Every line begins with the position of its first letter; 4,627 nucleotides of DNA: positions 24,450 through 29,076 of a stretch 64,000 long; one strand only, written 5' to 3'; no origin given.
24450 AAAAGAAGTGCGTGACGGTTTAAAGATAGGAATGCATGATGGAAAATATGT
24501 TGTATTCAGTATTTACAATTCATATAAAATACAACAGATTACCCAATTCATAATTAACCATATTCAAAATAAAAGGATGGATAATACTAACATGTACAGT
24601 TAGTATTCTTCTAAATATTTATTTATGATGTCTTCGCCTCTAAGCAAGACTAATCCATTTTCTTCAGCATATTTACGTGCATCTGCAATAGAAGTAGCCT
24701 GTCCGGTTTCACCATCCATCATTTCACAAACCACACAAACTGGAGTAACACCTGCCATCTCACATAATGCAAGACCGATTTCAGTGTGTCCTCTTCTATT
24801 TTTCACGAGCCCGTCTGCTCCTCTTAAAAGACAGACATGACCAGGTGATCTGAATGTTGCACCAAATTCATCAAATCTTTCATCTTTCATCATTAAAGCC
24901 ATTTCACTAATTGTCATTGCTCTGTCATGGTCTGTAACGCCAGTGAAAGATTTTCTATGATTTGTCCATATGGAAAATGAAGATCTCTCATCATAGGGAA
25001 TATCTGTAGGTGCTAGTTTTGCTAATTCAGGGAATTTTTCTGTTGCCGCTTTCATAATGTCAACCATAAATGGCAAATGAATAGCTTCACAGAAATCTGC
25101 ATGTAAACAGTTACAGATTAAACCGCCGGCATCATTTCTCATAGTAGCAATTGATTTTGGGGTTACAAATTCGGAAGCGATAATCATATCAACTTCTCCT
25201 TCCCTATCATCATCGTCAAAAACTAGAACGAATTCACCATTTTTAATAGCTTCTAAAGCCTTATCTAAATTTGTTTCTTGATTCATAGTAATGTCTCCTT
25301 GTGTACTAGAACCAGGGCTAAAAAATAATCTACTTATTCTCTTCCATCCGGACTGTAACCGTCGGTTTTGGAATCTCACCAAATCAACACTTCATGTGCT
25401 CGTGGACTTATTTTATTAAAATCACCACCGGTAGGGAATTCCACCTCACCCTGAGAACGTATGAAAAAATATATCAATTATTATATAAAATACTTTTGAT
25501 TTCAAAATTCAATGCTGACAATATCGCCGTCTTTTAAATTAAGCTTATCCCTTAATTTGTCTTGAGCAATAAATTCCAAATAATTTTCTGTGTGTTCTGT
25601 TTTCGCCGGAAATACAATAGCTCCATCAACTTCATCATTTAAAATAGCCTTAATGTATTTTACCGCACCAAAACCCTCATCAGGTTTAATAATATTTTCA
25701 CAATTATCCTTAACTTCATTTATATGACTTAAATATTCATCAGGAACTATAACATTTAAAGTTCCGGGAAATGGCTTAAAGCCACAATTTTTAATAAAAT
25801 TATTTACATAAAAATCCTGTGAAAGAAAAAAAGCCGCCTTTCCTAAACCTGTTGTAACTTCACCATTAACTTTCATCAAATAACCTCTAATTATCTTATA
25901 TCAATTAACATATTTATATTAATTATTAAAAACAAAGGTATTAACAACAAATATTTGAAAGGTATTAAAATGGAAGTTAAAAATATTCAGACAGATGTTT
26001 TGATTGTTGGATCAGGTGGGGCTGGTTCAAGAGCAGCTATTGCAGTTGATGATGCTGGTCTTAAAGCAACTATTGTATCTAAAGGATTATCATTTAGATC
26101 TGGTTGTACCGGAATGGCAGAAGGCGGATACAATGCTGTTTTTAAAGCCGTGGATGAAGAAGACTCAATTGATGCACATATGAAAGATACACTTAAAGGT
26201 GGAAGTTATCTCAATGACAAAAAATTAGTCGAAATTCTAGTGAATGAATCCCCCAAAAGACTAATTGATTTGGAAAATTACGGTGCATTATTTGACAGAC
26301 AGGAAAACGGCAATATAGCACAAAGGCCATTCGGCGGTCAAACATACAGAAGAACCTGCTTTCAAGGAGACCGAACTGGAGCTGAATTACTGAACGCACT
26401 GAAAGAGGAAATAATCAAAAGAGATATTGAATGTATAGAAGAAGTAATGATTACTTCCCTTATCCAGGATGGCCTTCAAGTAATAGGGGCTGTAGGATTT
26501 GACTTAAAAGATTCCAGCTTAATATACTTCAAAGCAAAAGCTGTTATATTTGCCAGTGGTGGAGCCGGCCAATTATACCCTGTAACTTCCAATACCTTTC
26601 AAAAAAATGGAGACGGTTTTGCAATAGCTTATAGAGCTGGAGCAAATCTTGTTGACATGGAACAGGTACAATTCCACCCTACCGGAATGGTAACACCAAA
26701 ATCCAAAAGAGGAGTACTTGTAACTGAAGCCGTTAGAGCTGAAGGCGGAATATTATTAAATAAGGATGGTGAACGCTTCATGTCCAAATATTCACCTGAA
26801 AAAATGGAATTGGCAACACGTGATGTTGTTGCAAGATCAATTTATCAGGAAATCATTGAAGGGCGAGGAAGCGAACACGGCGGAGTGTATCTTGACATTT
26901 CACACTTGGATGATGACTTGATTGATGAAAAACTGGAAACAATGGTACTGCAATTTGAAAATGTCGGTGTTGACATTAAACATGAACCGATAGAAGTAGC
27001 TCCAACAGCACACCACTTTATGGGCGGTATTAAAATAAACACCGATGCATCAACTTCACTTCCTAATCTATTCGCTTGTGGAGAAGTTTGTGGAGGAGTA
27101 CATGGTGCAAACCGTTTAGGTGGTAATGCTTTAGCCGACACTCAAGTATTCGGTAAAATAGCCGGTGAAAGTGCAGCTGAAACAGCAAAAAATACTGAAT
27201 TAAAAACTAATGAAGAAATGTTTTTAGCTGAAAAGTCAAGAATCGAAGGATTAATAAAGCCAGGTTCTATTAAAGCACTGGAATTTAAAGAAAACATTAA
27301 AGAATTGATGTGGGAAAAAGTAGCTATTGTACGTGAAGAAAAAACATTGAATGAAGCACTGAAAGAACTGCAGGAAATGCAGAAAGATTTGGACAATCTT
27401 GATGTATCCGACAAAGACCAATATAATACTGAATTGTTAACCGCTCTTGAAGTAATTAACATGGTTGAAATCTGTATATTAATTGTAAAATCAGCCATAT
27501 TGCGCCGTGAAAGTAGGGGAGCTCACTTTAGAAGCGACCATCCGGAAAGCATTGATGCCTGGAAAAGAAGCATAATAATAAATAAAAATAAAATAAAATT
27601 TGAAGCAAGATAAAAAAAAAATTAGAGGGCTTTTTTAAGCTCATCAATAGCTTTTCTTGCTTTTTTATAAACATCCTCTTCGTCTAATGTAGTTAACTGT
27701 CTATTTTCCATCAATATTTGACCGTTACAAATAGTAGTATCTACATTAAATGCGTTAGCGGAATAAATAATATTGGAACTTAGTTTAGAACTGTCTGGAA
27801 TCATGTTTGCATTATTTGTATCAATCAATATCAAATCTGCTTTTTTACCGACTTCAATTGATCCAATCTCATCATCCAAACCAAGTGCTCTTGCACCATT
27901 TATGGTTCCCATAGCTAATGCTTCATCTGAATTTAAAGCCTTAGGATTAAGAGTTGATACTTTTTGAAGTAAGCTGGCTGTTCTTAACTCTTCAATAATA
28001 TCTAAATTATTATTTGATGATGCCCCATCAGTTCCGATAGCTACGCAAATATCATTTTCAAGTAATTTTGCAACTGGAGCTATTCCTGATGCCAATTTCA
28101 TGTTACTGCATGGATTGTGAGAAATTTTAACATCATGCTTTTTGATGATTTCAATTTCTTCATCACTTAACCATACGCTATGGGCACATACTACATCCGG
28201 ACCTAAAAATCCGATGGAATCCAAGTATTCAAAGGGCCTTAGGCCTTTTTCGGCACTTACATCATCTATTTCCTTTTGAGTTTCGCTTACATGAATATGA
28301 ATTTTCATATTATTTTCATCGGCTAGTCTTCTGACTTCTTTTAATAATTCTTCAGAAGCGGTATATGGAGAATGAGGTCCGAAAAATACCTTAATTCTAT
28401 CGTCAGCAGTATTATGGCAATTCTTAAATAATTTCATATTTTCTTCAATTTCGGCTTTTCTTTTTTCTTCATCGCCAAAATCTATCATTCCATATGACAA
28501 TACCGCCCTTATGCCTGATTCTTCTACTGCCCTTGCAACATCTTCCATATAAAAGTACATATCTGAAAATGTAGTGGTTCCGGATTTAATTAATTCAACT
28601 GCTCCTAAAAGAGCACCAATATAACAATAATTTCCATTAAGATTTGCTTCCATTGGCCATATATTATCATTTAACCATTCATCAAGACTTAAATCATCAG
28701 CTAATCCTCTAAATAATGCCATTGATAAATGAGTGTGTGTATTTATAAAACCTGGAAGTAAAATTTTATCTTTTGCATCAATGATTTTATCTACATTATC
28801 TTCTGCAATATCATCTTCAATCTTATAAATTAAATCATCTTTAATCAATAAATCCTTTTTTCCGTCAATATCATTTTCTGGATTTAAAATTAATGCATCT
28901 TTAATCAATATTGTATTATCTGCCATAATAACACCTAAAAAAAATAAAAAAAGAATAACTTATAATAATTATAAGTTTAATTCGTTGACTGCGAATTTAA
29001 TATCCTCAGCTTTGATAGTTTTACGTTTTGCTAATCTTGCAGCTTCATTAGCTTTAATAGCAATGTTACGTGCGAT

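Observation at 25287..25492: FMN riboswitch controlling an archaeal-type ribB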

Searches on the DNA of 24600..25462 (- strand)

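Call 9: search_rna_families(sources=[L001, L045, L052, L055, L060, L062, L063, L064, L069, L070, L071, L072, L073, L074, L075, L076, L077, L078, L079, L080], threshold=gathering)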
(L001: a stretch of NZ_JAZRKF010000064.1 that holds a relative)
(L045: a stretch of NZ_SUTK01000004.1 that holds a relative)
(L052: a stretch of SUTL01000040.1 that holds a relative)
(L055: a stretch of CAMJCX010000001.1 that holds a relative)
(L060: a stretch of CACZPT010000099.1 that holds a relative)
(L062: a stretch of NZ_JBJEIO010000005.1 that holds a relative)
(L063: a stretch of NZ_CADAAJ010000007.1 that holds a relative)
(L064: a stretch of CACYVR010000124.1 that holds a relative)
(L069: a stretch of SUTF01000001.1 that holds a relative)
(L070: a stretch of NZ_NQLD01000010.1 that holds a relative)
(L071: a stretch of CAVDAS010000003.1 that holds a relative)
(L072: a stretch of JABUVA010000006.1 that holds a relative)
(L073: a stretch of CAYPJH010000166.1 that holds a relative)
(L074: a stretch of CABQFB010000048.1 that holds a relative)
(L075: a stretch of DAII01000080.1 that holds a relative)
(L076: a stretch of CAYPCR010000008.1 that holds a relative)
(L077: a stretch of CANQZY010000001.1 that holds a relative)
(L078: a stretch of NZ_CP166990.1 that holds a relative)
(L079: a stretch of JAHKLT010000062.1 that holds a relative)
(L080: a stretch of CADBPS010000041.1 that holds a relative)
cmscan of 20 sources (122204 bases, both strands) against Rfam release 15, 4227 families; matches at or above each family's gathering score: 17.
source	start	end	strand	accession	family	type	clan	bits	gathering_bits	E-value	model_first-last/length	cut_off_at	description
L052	2813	2955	+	RF00050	FMN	Cis-reg; riboswitch;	-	122.3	66.2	8.5e-28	1-138/138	no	FMN riboswitch aptamer (RFN element)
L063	2827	2956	+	RF00050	FMN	Cis-reg; riboswitch;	-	114.6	66.2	1.1e-25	1-138/138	no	FMN riboswitch aptamer (RFN element)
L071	2813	2943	+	RF00050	FMN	Cis-reg; riboswitch;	-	114.3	66.2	1.3e-25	1-138/138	no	FMN riboswitch aptamer (RFN element)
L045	2816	2947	+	RF00050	FMN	Cis-reg; riboswitch;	-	114.1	66.2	1.5e-25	1-138/138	no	FMN riboswitch aptamer (RFN element)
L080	2827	2953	+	RF00050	FMN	Cis-reg; riboswitch;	-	113.9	66.2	1.7e-25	1-138/138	no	FMN riboswitch aptamer (RFN element)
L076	157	281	+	RF00050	FMN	Cis-reg; riboswitch;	-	113.7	66.2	2e-25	1-138/138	no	FMN riboswitch aptamer (RFN element)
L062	2817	2947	+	RF00050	FMN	Cis-reg; riboswitch;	-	113.2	66.2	2.6e-25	1-138/138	no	FMN riboswitch aptamer (RFN element)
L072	2820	2948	+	RF00050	FMN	Cis-reg; riboswitch;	-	112.9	66.2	3.1e-25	1-138/138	no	FMN riboswitch aptamer (RFN element)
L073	1010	1146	+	RF00050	FMN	Cis-reg; riboswitch;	-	112.2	66.2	5e-25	1-138/138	no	FMN riboswitch aptamer (RFN element)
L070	1211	1341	+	RF00050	FMN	Cis-reg; riboswitch;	-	110.8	66.2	1.2e-24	1-138/138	no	FMN riboswitch aptamer (RFN element)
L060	475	609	+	RF00050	FMN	Cis-reg; riboswitch;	-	110.7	66.2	1.3e-24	1-138/138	no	FMN riboswitch aptamer (RFN element)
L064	1388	1518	+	RF00050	FMN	Cis-reg; riboswitch;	-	109.8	66.2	2.2e-24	1-138/138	no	FMN riboswitch aptamer (RFN element)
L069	2816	2952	+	RF00050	FMN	Cis-reg; riboswitch;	-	109.7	66.2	2.4e-24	1-138/138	no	FMN riboswitch aptamer (RFN element)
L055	2820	2949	+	RF00050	FMN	Cis-reg; riboswitch;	-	107.6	66.2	8.7e-24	1-138/138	no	FMN riboswitch aptamer (RFN element)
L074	2829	2943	+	RF00050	FMN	Cis-reg; riboswitch;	-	107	66.2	1.3e-23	1-138/138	no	FMN riboswitch aptamer (RFN element)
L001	2825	2955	+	RF00050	FMN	Cis-reg; riboswitch;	-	106.9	66.2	1.4e-23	1-138/138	no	FMN riboswitch aptamer (RFN element)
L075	2818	2944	+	RF00050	FMN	Cis-reg; riboswitch;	-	106.8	66.2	1.4e-23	1-138/138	no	FMN riboswitch aptamer (RFN element)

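Call 50: search_rna_families(sources=[L081, L083, L085, L087, L089, L090, L091, L092, L093, L077, L078], threshold=evalue, max_evalue=0.01)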
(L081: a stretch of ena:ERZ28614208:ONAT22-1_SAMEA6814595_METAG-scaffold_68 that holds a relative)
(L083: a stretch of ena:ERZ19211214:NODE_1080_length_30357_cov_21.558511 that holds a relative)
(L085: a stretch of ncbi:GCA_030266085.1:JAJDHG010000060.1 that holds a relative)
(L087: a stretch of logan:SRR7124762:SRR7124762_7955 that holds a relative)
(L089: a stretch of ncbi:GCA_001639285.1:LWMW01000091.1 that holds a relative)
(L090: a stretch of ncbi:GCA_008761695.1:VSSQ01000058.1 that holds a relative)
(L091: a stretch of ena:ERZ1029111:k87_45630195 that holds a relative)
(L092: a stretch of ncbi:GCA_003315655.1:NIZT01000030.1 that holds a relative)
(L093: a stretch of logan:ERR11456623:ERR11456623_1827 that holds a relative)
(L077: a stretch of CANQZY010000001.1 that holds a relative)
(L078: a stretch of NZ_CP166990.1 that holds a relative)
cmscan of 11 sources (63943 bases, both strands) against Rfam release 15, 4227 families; matches with E-value up to 0.01: 5.
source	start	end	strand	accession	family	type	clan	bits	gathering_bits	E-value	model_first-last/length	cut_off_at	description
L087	2312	2447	+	RF00050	FMN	Cis-reg; riboswitch;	-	113.6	66.2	1.1e-25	1-138/138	no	FMN riboswitch aptamer (RFN element)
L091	2325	2451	+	RF00050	FMN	Cis-reg; riboswitch;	-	111.8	66.2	3.4e-25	1-138/138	no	FMN riboswitch aptamer (RFN element)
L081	2318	2452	+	RF00050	FMN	Cis-reg; riboswitch;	-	111.6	66.2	3.7e-25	1-138/138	no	FMN riboswitch aptamer (RFN element)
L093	2315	2447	+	RF00050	FMN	Cis-reg; riboswitch;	-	110.9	66.2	5.8e-25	1-138/138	no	FMN riboswitch aptamer (RFN element)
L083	2329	2443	+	RF00050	FMN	Cis-reg; riboswitch;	-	107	66.2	6.6e-24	1-138/138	no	FMN riboswitch aptamer (RFN element)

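Call 72: search_dna_similar(query=window:25270-25462:-, collection=ecoli_genomes, mode=distant, max_rows=3, max_evalue=0.01)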
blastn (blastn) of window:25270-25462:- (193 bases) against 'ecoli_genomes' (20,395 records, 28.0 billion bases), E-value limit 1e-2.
Records with a match: 1; places in all: 1; records where one place covers at least 80% of the query: 0.
Genomes with a match: 1 of 5426; with a place that covers at least 80% of the query: 0. Places per genome that has any: lowest 1, median 1, highest 1. On chromosomes: 1 places; on plasmids: 0.
Best place of each record, by identity: 90-95% 1.
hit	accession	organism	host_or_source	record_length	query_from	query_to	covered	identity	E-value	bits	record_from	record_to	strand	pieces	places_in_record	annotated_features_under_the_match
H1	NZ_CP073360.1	Escherichia coli strain EC11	urine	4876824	98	129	17%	93.8%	4e-3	50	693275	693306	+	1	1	riboswitch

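Call 74: get_annotated_region(hit=H1, flank=500)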
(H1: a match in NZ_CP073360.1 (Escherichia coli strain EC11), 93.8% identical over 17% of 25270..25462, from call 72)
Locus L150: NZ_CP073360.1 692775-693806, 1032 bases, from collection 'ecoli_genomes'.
description: Escherichia coli strain EC11 chromosome, complete genome
organism: Escherichia coli strain EC11 (NCBI taxid 562)
replicon: chromosome; assembly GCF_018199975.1
host: -; source: urine; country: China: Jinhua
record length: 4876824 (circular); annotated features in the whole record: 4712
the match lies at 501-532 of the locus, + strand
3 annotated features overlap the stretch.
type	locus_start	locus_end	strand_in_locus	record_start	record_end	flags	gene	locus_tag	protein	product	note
CDS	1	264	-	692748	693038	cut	ubiK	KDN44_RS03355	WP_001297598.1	ubiquinone biosynthesis accessory factor UbiK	-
riboswitch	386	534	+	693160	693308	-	-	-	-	riboswitch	FMN riboswitch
CDS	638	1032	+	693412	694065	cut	ribB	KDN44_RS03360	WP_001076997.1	3,4-dihydroxy-2-butanone-4-phosphate synthase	-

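Call 89: search_rna_families(sources=[L151, L152, L112, L128, L150], threshold=gathering)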
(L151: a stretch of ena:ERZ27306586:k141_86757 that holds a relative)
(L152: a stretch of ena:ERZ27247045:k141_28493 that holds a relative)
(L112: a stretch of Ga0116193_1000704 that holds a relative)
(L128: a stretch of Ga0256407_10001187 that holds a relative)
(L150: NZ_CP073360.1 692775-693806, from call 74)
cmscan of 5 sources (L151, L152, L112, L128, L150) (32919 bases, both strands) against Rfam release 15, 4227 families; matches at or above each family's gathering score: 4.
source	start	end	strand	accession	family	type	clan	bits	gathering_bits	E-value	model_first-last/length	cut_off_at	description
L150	386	534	+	RF00050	FMN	Cis-reg; riboswitch;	-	122.7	66.2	1.9e-28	1-138/138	no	FMN riboswitch aptamer (RFN element)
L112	6280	6428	+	RF00050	FMN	Cis-reg; riboswitch;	-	113.7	66.2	5e-26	1-138/138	no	FMN riboswitch aptamer (RFN element)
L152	2318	2443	+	RF00050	FMN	Cis-reg; riboswitch;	-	110.9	66.2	3e-25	1-138/138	no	FMN riboswitch aptamer (RFN element)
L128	3458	3608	-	RF00050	FMN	Cis-reg; riboswitch;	-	102.1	66.2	7.7e-23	1-138/138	no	FMN riboswitch aptamer (RFN element)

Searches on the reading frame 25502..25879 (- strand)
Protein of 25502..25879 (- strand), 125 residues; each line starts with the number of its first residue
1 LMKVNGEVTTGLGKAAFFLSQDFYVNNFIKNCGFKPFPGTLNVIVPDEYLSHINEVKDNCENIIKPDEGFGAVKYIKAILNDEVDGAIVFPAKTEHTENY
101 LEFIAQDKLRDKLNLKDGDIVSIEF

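Call 4: search_protein_families(library=ncbifam, proteins=[window:25502-25879:-])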
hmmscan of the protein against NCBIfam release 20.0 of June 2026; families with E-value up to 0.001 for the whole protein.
window:25502-25879:- (125 aa): 2 families
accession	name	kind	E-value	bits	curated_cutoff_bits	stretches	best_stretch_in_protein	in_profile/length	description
NF040694.1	ribK_Meth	equivalog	2.5e-29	101.8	168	1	2-124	1-126/127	CTP-dependent riboflavin kinase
NF010762.0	PRK14165.1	equivalog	5.6e-25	88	279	1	2-124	91-216/224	winged helix-turn-helix domain-containing protein/riboflavin kinase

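Call 5: search_protein_families(library=pfam, proteins=[window:25502-25879:-])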
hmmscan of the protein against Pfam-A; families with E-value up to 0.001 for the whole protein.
window:25502-25879:- (125 aa): 1 family
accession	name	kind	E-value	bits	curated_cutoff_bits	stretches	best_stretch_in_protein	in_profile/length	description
PF01982.22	CTP-dep_RFKase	-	3e-34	118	25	1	8-124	1-120/121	Domain of unknown function DUF120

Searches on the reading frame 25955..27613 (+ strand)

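Call 4: search_protein_families(library=ncbifam, proteins=[window:25955-27613:+])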
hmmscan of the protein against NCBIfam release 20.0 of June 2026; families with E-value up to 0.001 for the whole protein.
window:25955-27613:+ (552 aa): 50 families (the best 25 are shown)
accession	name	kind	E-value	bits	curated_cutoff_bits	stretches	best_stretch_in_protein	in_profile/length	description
NF004900.0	PRK06263.1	equivalog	1.5e-254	845.7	718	1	8-551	3-543/546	fumarate reductase (CoM/CoB) subunit TfrA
TIGR01812.1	sdhA_frdA_Gneg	subfamily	7e-167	556.3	567.3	1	14-536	1-536/568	succinate dehydrogenase or fumarate reductase, flavoprotein subunit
NF005866.0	PRK07803.1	equivalog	8.3e-164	546.2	819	2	7-283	3-291/631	fumarate reductase/succinate dehydrogenase flavoprotein subunit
NF004724.0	PRK06069.1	subfamily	1.1e-151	505.9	826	1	9-540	2-549/577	succinate dehydrogenase/fumarate reductase flavoprotein subunit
TIGR01816.1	sdhA_forward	equivalog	3.2e-139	464.7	727.35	1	13-536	3-545/584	succinate dehydrogenase flavoprotein subunit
NF004613.0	PRK05945.1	equivalog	1e-134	450.3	824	1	12-534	3-540/575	succinate dehydrogenase/fumarate reductase flavoprotein subunit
NF005037.0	PRK06452.1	equivalog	2.3e-133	445.8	862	1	10-538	3-536/566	succinate dehydrogenase flavoprotein subunit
NF006686.0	PRK09231.1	equivalog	3.8e-122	408.8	854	1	9-529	2-538/598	fumarate reductase (quinol) flavoprotein subunit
TIGR01176.1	fum_red_Fp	equivalog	1.4e-120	403.6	932.7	1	11-529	2-536/580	fumarate reductase (quinol) flavoprotein subunit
TIGR00551.1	nadB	equivalog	1.7e-120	403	452.75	1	12-530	2-489/489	L-aspartate oxidase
NF005636.0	PRK07395.1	subfamily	7.1e-117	391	723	1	9-547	9-552/560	L-aspartate oxidase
NF005867.0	PRK07804.1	equivalog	3e-116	388.9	639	1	11-545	17-532/548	L-aspartate oxidase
NF006383.0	PRK08626.1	equivalog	5.2e-115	385.1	663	1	10-535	3-559/657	fumarate reductase flavoprotein subunit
NF042982.1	MFR_Fp_SdhA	equivalog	1.3e-114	383.9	1100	1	13-546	48-593/612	8-methylmenaquinol:fumarate reductase flavoprotein subunit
NF005978.0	PRK08071.1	equivalog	2.5e-113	379.2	621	1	12-549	3-509/514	L-aspartate oxidase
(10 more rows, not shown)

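Call 5: search_protein_families(library=pfam, proteins=[window:25955-27613:+])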
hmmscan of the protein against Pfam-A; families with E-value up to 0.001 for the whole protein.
window:25955-27613:+ (552 aa): 6 families
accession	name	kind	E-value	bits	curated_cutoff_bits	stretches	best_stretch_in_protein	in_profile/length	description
PF00890.30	FAD_binding_2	-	3.3e-104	349.8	20.4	1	14-393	1-414/414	FAD binding domain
PF02910.25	Succ_DH_flav_C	-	3.9e-27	95.2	20.8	1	446-542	2-100/130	Fumarate reductase flavoprotein C-term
PF07992.20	Pyr_redox_2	-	1.8e-08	34.6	26.1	0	14-51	2-40/291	Pyridine nucleotide-disulphide oxidoreductase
PF03486.20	HI0933_like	-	2.8e-06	27.4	50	0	136-404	102-242/244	HI0933-like protein Rossmann domain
PF01946.23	Thi4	-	0.00013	21.7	26.2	0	6-53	11-59/235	Thi4 family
PF01266.30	DAO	-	0.00094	19.2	27.9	0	14-204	1-205/353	FAD dependent oxidoreductase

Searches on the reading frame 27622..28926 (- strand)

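Call 4: search_protein_families(library=ncbifam, proteins=[window:27622-28926:-])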
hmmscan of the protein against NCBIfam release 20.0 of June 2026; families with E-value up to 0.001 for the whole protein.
window:27622-28926:- (434 aa): 78 families (the best 25 are shown)
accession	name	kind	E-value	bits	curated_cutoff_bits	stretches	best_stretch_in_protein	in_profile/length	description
NF004701.0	PRK06038.1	equivalog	8.1e-179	594.8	609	1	4-431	4-427/432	N-ethylammeline chlorohydrolase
NF006252.0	PRK08393.1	equivalog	7.7e-151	502.9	617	1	5-430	2-423/424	N-ethylammeline chlorohydrolase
NF005557.0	PRK07228.1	equivalog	8.4e-135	449.9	522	1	6-432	3-439/445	5'-deoxyadenosine deaminase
NF006549.0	PRK09045.1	equivalog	2.5e-128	428.5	540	1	14-426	20-435/444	TRZ/ATZ family hydrolase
NF004995.0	PRK06380.1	subfamily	5.8e-104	348.4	567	1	5-420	2-413/418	metal-dependent hydrolase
NF012037.0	PRK15493.1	equivalog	1.4e-99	333.9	779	1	13-425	12-428/435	bifunctional S-methyl-5'-thioadenosine deaminase/S-adenosylhomocysteine deaminase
NF005211.0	PRK06687.1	equivalog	4e-86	289.4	703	1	27-414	25-417/419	TRZ/ATZ family protein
NF006055.0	PRK08203.1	equivalog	5.4e-84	282.3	532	1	4-432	4-452/455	8-oxoguanine deaminase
NF005540.0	PRK07203.1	equivalog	1.2e-76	258.2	444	1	9-432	5-440/444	putative aminohydrolase SsnA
TIGR03314.1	Se_ssnA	subfamily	2.3e-70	237.6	455.5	1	11-432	8-439/441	putative selenium metabolism protein SsnA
NF009059.0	PRK12393.1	equivalog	2.7e-67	227.5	543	1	19-432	24-457/460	amidohydrolase family protein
NF006056.0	PRK08204.1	subfamily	9.6e-65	219.1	391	1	4-432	3-442/449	hypothetical protein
TIGR02967.1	guan_deamin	equivalog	1.5e-51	175.6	375.4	1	46-378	33-370/401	guanine deaminase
NF006681.0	PRK09229.1-2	equivalog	2.3e-45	155.2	362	1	19-432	17-449/451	formimidoylglutamate deiminase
NF006679.0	PRK09228.1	subfamily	1.6e-42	145.7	351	1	46-378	58-395/433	guanine deaminase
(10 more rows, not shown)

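Call 5: search_protein_families(library=pfam, proteins=[window:27622-28926:-])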
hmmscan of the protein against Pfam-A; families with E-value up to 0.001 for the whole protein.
window:27622-28926:- (434 aa): 2 families
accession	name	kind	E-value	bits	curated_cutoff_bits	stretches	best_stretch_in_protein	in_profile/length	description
PF01979.26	Amidohydro_1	-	1.9e-93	313.9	25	1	55-404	1-344/345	Amidohydrolase family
PF07969.17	Amidohydro_3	-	6.5e-27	95.6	29.7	2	142-405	206-471/472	Amidohydrolase family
